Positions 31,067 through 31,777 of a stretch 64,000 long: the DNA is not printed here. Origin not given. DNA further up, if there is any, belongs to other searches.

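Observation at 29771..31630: LeuA-family synthase without regulatory domain (Re-citrate / citramalate synthase candidate) followed by an orphan 137-aa mini P-loop protein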

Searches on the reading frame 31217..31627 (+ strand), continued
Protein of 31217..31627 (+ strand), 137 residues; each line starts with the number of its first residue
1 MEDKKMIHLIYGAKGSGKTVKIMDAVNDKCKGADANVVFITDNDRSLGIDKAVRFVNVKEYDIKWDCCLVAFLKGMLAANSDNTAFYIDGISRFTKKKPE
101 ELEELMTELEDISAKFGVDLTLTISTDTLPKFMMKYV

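Call 99: find_encoding_contigs(protein=P0314, flank=5000, max_places=1)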
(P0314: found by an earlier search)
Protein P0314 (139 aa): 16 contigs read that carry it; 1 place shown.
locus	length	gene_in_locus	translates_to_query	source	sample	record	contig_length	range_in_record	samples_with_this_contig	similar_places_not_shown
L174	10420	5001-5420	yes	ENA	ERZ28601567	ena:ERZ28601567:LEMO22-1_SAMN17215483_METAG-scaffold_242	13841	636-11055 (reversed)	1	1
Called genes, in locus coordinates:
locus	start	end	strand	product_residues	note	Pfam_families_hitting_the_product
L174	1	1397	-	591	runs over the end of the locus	PF00070:Pyr_redox (faint), PF07992:Pyr_redox_2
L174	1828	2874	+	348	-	PF02424:ApbE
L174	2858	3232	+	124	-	PF07009:NusG_II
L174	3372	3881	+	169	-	PF07456:Hpre_diP_synt_I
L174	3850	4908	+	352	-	PF00348:polyprenyl_synt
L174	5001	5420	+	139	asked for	-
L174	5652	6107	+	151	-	PF00210:Ferritin, PF09537:DUF2383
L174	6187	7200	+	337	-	PF06089:Asparaginase_II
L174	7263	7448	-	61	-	PF13451:zf_Tbcl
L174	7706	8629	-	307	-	-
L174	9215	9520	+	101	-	-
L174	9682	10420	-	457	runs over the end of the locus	?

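Call 100: find_encoding_contigs(protein=P0240, flank=5000, max_places=1)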
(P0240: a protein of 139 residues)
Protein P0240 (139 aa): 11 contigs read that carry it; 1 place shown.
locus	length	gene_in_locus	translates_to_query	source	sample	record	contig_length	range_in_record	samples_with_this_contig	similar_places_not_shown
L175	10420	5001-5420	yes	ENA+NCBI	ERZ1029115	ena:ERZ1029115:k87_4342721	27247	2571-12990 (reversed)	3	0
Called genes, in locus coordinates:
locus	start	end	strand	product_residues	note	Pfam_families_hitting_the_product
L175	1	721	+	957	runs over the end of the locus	PF03717:PBP_dimer, PF00905:Transpeptidase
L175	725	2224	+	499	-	PF05209:MinC_N (weak), PF03775:MinC_C, PF13614:AAA_31 (weak)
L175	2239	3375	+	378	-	PF01098:FTSW_RODA_SPOVE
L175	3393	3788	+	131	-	PF02142:MGS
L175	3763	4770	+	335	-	PF13354:Beta-lactamase2, PF00768:Peptidase_S11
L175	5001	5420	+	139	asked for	-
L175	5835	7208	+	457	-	PF26018:BSH_RND_rel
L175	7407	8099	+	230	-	PF01168:Ala_racemase_N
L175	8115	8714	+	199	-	PF04472:SepF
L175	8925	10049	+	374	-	PF00465:Fe-ADH (weak), PF13685:Fe-ADH_2, PF01761:DHQ_synthase, PF24621:DHQS_C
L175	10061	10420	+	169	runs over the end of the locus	PF01252:Peptidase_A8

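Call 102: fold_search(model_id=the predicted structure, library=pdb)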
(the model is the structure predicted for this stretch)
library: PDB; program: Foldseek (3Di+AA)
matches with E <= 10: 1562; with E <= 0.001: 203
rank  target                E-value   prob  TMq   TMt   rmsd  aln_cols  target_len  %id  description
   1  5fos_A                1.3e-05  1.00  0.60  0.40   4.9       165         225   14  HUMANISED MONOMERIC RADA IN COMPLEX WITH OLIGOMERISATION PEPTIDE (released 2016-10-19)
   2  2zud_B                1.6e-05  1.00  0.66  0.33   4.3       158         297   13  Crystal Structure of Left-handed RadA Filament (released 2009-04-07)
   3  2zud_A                1.9e-05  1.00  0.66  0.34   3.9       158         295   13  Crystal Structure of Left-handed RadA Filament (released 2009-04-07)
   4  9uoo                  2.4e-05  1.00  0.61  0.30   4.6       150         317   16  Klebsiella pneumoniae RecA (released 2026-02-18)
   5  2zub_A                2.7e-05  1.00  0.66  0.34   4.7       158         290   13  Left handed RadA (released 2009-04-07)
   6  5j4h                  2.9e-05  1.00  0.61  0.41   4.4       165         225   14  Structure of humanised RadA-mutant humRadA22F in complex with indole-6-carboxylic acid (released 2016-10-19)
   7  5fou_A                2.9e-05  1.00  0.58  0.39   5.2       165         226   13  HUMANISED MONOMERIC RADA IN COMPLEX WITH FHPA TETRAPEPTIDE (released 2016-03-30)
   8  5qum_B                3.1e-05  1.00  0.60  0.39   4.7       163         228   14  Structure of unliganded HumRadA1.4 (released 2021-03-03)
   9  5qun                  3.3e-05  1.00  0.61  0.41   4.8       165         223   14  Structure of unliganded HumRadA1.6 (released 2021-03-03)
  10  2zuc_B                3.5e-05  1.00  0.68  0.34   4.6       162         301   14  Crystal structure of left-handed RadA filament (released 2009-04-07)
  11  2zuc_A                4.8e-05  1.00  0.64  0.33   5.0       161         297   16  Crystal structure of left-handed RadA filament (released 2009-04-07)
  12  5fow_A                5.1e-05  1.00  0.60  0.40   5.0       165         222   14  HUMANISED MONOMERIC RADA IN COMPLEX WITH WHTA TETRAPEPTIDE (released 2016-03-30)
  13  5fot_A                5.1e-05  1.00  0.58  0.39   5.2       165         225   14  HUMANISED MONOMERIC RADA IN COMPLEX WITH FHTU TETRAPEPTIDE (released 2016-03-30)
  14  2z43_B                5.5e-05  1.00  0.61  0.32   4.6       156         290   12  Structure of a twinned crystal of RadA (released 2007-11-13)
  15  5j4l                  5.5e-05  1.00  0.60  0.40   4.8       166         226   14  Apo-structure of humanised RadA-mutant humRadA22F (released 2016-10-19)
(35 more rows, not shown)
